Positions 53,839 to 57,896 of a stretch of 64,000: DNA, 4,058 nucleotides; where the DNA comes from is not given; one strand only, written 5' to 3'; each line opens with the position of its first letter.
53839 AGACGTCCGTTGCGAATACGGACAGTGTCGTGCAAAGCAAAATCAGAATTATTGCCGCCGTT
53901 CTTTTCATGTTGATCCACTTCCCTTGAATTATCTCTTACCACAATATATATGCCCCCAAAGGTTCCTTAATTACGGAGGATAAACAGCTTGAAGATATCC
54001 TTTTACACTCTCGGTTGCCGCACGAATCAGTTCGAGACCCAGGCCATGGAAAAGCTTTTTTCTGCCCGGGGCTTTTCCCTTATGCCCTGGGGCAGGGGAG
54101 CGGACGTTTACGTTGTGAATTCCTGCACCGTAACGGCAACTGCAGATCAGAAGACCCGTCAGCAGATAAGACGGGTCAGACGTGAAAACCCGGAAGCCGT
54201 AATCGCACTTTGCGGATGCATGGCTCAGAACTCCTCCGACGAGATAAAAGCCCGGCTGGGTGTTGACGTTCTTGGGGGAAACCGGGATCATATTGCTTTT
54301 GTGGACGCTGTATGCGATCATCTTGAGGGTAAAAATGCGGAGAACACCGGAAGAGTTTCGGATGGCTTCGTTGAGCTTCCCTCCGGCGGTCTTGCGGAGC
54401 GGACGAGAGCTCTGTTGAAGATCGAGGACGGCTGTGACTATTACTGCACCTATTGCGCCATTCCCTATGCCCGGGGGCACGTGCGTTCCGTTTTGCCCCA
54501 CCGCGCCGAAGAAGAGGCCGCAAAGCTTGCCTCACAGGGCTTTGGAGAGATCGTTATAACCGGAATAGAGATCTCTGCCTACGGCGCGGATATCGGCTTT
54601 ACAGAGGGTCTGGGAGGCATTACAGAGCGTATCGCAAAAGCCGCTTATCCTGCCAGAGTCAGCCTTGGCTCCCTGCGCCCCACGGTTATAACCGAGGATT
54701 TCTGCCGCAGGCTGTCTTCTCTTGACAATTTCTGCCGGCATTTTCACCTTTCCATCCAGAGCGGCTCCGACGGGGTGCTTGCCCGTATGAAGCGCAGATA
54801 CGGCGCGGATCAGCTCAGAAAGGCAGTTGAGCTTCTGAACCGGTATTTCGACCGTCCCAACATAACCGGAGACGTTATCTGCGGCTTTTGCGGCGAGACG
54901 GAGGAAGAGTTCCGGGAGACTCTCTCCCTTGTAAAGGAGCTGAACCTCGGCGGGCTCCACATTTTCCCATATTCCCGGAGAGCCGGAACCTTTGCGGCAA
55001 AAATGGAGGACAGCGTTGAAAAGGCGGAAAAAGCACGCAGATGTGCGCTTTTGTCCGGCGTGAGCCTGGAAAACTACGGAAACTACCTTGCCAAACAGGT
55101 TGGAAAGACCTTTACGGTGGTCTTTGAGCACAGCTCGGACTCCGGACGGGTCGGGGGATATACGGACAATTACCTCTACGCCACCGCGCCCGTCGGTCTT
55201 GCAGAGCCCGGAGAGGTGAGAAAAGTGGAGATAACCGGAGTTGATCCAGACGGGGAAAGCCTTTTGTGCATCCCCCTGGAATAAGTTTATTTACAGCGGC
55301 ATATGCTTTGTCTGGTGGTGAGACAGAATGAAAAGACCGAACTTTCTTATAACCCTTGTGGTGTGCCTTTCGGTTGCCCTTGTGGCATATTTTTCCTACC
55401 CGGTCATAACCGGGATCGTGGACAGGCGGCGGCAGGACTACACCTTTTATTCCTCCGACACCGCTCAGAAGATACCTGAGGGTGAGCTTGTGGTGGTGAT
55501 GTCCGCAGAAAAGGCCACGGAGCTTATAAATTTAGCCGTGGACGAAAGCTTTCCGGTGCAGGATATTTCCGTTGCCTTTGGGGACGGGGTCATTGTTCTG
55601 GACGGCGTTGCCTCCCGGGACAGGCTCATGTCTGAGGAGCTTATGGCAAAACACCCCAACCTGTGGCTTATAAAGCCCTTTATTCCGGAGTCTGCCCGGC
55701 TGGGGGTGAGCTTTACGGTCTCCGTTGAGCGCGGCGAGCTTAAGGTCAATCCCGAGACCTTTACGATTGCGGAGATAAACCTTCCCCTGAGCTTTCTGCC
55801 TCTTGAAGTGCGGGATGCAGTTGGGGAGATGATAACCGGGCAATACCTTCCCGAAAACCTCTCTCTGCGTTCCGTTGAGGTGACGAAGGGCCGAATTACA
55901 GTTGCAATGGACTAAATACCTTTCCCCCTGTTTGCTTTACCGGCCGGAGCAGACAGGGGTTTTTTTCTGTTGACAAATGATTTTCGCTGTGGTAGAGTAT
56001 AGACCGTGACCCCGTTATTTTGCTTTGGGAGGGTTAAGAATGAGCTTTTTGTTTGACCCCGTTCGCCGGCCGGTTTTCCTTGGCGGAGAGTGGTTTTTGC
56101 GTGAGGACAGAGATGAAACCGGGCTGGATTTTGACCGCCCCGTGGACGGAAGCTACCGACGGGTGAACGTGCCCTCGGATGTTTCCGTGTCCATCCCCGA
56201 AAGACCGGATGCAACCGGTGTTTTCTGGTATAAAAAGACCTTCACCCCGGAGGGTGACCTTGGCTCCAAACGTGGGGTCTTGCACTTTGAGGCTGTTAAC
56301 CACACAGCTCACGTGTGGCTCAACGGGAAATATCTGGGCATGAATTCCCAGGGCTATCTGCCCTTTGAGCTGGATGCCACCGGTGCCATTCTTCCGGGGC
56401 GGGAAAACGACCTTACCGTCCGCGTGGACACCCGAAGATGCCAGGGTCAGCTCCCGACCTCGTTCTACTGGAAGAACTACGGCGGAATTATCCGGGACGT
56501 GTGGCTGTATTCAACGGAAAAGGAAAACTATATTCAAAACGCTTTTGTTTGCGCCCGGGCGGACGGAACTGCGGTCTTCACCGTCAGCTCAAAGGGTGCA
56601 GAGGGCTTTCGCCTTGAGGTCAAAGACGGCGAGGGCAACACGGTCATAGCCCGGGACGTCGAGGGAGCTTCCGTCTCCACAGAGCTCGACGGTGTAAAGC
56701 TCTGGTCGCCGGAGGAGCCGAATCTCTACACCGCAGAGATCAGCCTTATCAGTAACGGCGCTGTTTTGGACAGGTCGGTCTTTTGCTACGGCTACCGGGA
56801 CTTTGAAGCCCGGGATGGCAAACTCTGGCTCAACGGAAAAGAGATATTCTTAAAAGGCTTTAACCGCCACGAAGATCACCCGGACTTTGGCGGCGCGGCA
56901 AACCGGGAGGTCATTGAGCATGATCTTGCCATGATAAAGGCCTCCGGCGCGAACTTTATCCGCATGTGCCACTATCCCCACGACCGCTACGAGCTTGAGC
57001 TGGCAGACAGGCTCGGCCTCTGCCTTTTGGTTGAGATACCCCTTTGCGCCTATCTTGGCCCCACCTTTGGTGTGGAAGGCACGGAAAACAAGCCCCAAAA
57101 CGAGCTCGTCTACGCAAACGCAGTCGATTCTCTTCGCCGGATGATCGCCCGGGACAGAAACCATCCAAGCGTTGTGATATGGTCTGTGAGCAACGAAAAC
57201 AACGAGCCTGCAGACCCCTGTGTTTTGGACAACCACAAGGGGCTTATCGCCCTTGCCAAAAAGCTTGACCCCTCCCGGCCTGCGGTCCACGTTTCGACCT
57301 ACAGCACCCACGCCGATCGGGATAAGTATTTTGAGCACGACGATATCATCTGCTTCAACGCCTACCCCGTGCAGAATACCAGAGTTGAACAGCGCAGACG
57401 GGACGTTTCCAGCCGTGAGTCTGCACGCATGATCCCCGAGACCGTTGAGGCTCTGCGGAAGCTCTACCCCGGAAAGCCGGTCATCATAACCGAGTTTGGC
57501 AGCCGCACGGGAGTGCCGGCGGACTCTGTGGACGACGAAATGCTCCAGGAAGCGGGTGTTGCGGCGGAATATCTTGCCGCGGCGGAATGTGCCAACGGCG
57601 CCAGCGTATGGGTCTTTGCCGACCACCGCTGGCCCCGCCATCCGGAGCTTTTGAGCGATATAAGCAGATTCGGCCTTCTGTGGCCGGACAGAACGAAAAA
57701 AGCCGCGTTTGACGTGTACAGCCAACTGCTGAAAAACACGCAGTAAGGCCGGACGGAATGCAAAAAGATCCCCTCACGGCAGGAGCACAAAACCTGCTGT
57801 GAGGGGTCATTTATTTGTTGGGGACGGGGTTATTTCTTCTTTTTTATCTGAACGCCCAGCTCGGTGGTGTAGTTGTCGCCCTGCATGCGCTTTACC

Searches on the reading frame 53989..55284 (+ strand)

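Call 42: search_protein_families(library=pfam, proteins=[window:53989-55284:+], max_evalue=0.00001)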
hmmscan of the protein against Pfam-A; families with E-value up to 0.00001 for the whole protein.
window:53989-55284:+ (431 aa): 2 families
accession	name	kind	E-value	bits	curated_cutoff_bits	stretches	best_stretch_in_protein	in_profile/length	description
PF00919.26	UPF0004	-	5.6e-25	87.7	27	1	2-94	1-95/98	Uncharacterized protein family UPF0004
PF04055.27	Radical_SAM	-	2.5e-22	80.2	29.5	1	147-314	5-165/166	Radical SAM superfamily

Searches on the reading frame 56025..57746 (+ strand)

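Call 42: search_protein_families(library=pfam, proteins=[window:56025-57746:+], max_evalue=0.00001)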
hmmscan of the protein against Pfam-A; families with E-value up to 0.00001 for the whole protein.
window:56025-57746:+ (573 aa): 4 families
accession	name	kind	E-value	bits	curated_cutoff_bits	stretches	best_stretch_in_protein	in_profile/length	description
PF02836.23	Glyco_hydro_2_C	-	9e-43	147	21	1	261-567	2-295/302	Glycosyl hydrolases family 2, TIM barrel domain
PF02837.24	Glyco_hydro_2_N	-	4.1e-17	63.1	28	1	42-164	44-168/169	Glycosyl hydrolases family 2, sugar binding domain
PF00703.27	Glyco_hydro_2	-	8.2e-10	39.9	23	1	156-258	3-109/109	Glycosyl hydrolases family 2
PF22666.2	Glyco_hydro_2_N2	-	9e-08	32.8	27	1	67-136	50-119/167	Glycosyl hydrolase 2 galactose-binding domain-like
